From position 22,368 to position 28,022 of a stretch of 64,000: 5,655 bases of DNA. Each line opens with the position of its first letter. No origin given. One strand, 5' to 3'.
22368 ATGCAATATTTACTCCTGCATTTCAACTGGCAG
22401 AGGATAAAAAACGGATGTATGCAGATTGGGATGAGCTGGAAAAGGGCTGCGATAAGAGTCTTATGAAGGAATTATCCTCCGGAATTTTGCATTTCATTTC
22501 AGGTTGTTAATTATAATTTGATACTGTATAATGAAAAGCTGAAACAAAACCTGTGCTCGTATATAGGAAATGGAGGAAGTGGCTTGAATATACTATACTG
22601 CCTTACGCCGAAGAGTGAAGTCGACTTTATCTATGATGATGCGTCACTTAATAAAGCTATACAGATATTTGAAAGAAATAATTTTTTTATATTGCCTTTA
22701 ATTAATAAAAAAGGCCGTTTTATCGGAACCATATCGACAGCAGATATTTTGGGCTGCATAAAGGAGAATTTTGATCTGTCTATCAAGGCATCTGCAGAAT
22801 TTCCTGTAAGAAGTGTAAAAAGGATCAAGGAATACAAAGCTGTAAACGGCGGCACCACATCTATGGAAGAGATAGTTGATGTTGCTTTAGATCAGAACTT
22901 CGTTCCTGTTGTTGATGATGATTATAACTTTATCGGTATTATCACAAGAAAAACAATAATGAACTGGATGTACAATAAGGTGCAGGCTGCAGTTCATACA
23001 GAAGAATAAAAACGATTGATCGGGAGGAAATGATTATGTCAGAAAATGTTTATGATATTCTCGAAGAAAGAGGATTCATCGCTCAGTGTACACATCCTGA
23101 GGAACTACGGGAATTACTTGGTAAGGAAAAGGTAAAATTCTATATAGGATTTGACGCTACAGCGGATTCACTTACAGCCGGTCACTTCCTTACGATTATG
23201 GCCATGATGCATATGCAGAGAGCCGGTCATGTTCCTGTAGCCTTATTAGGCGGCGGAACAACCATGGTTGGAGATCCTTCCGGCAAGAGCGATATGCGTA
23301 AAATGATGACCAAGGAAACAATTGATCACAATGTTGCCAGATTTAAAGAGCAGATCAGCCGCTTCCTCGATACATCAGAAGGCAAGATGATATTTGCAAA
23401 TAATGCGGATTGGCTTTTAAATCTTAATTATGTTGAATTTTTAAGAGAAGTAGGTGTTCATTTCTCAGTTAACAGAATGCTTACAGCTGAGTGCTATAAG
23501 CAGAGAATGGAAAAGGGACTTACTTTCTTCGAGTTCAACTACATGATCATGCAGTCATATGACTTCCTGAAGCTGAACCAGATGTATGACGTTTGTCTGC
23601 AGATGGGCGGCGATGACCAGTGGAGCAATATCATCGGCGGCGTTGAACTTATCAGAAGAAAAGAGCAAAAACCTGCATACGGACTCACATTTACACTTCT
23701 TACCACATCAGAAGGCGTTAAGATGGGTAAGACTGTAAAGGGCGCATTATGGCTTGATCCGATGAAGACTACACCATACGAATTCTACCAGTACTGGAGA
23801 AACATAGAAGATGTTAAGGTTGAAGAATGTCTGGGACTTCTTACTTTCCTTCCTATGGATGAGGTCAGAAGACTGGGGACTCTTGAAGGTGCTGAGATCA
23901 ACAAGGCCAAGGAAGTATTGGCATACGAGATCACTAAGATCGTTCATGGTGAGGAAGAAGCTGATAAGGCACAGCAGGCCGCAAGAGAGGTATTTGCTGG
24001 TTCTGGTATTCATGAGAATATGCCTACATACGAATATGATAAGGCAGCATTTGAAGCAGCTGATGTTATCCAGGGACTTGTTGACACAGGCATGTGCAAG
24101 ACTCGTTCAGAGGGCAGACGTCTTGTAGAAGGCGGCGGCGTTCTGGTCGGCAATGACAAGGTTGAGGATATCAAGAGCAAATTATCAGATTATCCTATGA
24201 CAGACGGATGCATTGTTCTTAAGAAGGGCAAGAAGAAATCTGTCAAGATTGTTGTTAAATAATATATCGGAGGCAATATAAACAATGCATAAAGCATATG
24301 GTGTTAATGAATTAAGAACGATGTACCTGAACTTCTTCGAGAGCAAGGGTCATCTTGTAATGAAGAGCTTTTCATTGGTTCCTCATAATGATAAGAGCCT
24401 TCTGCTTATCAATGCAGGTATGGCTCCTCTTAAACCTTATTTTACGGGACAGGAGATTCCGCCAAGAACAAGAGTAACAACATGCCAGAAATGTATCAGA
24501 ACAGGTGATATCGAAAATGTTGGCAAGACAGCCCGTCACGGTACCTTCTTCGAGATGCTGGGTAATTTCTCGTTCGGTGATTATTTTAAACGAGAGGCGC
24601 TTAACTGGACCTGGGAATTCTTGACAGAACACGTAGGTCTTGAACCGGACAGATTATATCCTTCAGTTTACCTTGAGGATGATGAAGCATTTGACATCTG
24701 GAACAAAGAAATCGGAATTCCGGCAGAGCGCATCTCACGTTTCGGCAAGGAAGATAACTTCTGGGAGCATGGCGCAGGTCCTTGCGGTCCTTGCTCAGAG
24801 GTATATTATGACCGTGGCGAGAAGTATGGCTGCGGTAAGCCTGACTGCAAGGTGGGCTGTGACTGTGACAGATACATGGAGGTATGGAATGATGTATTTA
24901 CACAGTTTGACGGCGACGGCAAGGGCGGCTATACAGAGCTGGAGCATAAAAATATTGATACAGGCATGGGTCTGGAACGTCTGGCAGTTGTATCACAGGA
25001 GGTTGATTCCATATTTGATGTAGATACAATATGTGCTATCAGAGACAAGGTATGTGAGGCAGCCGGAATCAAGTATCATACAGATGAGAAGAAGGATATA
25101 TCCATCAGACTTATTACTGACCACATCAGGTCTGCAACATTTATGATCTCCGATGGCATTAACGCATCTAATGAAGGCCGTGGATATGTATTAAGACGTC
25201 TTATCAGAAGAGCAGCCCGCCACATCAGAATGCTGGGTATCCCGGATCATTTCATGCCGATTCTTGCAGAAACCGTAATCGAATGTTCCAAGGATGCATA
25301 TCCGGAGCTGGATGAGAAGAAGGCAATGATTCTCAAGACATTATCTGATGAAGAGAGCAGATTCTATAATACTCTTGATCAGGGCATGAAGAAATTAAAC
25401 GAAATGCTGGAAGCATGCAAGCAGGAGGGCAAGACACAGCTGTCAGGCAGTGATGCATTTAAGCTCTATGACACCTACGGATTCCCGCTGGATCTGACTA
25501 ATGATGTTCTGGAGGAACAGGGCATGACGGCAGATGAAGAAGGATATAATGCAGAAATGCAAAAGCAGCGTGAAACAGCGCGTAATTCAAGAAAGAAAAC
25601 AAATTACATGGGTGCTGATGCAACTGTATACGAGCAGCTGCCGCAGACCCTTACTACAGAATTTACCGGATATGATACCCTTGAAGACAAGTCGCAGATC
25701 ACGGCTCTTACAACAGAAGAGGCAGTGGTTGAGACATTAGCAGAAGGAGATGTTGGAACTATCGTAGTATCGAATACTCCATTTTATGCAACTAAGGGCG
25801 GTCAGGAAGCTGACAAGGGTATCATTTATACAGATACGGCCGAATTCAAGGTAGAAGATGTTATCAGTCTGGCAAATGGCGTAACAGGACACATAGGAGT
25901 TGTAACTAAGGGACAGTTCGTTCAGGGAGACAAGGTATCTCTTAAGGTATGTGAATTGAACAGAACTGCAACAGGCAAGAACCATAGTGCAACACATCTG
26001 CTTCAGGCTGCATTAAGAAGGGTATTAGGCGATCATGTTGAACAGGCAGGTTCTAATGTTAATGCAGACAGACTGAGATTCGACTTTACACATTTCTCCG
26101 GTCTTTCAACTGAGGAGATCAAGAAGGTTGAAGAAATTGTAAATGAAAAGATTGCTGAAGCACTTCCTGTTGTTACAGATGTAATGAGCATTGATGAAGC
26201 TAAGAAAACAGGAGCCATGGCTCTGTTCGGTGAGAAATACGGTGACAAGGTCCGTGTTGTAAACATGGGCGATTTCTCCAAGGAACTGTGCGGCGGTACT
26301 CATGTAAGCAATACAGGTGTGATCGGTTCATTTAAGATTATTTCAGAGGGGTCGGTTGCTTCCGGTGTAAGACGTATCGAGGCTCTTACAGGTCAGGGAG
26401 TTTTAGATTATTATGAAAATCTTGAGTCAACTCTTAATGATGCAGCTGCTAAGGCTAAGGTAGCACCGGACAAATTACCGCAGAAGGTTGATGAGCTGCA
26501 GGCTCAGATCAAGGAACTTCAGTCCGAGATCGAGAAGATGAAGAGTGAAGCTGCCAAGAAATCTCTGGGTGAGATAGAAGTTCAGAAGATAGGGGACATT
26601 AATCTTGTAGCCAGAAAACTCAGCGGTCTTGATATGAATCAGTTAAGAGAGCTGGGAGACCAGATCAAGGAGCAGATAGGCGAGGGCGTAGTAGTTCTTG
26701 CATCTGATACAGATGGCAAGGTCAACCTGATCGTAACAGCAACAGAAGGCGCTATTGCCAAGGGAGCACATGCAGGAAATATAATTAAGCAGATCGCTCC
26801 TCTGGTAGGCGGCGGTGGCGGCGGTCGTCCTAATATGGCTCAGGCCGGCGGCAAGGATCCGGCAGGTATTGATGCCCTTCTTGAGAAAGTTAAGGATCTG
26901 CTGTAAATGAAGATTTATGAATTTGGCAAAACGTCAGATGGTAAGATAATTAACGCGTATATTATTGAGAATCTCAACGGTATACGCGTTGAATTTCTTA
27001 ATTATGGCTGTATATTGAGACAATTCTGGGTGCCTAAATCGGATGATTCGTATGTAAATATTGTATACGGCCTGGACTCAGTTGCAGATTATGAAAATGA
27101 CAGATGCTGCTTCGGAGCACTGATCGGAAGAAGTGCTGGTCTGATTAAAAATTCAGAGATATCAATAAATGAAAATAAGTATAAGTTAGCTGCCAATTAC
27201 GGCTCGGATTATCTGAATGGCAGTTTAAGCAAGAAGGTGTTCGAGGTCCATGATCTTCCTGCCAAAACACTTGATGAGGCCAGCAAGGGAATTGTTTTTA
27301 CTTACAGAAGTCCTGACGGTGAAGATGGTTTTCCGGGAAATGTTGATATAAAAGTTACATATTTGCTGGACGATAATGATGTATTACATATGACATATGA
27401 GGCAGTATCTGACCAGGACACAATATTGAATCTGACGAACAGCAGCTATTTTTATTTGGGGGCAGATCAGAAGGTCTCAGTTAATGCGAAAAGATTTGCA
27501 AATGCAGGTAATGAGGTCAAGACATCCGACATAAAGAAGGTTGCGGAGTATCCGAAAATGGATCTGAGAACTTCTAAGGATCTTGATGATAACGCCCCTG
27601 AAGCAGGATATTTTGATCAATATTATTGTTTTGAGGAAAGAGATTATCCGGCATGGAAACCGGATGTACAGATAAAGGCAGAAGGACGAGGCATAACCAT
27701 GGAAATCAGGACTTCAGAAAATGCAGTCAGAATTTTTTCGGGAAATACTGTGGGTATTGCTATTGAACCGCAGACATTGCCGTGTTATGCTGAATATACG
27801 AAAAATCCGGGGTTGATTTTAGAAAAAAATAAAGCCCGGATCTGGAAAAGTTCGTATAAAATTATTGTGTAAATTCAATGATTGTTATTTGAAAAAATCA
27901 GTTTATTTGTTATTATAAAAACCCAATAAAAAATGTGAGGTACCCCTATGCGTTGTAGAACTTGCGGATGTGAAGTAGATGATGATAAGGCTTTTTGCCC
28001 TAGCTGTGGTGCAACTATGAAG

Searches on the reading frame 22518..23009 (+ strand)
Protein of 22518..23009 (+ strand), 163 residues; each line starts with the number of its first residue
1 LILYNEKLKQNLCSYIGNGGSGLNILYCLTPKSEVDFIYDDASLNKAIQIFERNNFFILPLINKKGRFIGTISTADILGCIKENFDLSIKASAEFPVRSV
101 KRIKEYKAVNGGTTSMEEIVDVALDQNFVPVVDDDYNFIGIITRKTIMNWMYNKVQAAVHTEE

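Call 18: search_protein_families(library=pfam, proteins=[window:22518-23009:+], max_evalue=0.001)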
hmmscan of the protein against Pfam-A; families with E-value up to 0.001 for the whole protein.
window:22518-23009:+ (163 aa): 1 family
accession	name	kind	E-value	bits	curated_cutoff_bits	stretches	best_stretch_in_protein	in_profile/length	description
PF00571.33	CBS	-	1.5e-15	57.7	24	2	33-81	7-55/57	CBS domain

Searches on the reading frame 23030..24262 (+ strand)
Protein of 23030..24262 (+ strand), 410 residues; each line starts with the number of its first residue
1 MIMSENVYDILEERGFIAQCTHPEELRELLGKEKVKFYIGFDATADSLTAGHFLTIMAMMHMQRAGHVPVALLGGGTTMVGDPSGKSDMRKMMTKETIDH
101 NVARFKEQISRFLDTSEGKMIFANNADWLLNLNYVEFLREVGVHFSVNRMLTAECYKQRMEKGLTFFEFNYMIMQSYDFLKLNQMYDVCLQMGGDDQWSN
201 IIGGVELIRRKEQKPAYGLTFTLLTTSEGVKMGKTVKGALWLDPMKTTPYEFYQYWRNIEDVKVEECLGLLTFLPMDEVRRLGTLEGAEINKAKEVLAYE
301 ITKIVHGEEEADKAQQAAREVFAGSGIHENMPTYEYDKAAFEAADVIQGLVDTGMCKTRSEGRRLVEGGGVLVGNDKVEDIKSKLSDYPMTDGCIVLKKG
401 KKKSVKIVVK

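Call 18: search_protein_families(library=pfam, proteins=[window:23030-24262:+], max_evalue=0.001)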
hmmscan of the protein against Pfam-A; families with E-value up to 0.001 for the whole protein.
window:23030-24262:+ (410 aa): 4 families
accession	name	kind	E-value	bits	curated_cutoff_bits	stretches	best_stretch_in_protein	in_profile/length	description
PF00579.31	tRNA-synt_1b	-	9.3e-77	258.7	21.1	1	33-322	4-291/292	tRNA synthetases class I (W and Y)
PF22421.1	SYY_C-terminal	-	6.8e-09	35.9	27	1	329-403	7-79/83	Tyrosine--tRNA ligase SYY-like C-terminal domain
PF01479.30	S4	-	2.1e-06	27.8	22.8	1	350-385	7-42/48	S4 domain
PF16714.10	TyrRSs_C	-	0.00048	20.3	30.6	0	350-378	27-55/120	Tyrosyl-tRNA synthetase C-terminal domain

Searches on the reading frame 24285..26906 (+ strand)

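Call 19: search_protein_families(library=pfam, proteins=[window:24285-26906:+], max_evalue=0.001)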
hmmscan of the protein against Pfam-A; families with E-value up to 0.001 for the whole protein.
window:24285-26906:+ (873 aa): 3 families
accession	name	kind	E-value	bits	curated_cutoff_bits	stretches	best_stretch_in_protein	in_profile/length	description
PF01411.24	tRNA-synt_2c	-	4.3e-199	663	30.3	1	9-555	1-548/552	tRNA synthetases class II (A)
PF07973.19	tRNA_SAD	-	1.6e-19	70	24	1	656-699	1-44/44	Threonyl and Alanyl tRNA synthetase second additional domain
PF02272.25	DHHA1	-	2.9e-16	60.2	25.9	1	772-872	2-99/102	DHHA1 domain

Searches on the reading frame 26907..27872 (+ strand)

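Call 19: search_protein_families(library=pfam, proteins=[window:26907-27872:+], max_evalue=0.001)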
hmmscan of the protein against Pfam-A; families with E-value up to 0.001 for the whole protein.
window:26907-27872:+ (321 aa): 1 family
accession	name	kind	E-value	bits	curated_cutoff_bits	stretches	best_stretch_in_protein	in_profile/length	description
PF01263.26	Aldose_epim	-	2.7e-44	152.2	27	1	18-317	3-298/299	Aldose 1-epimerase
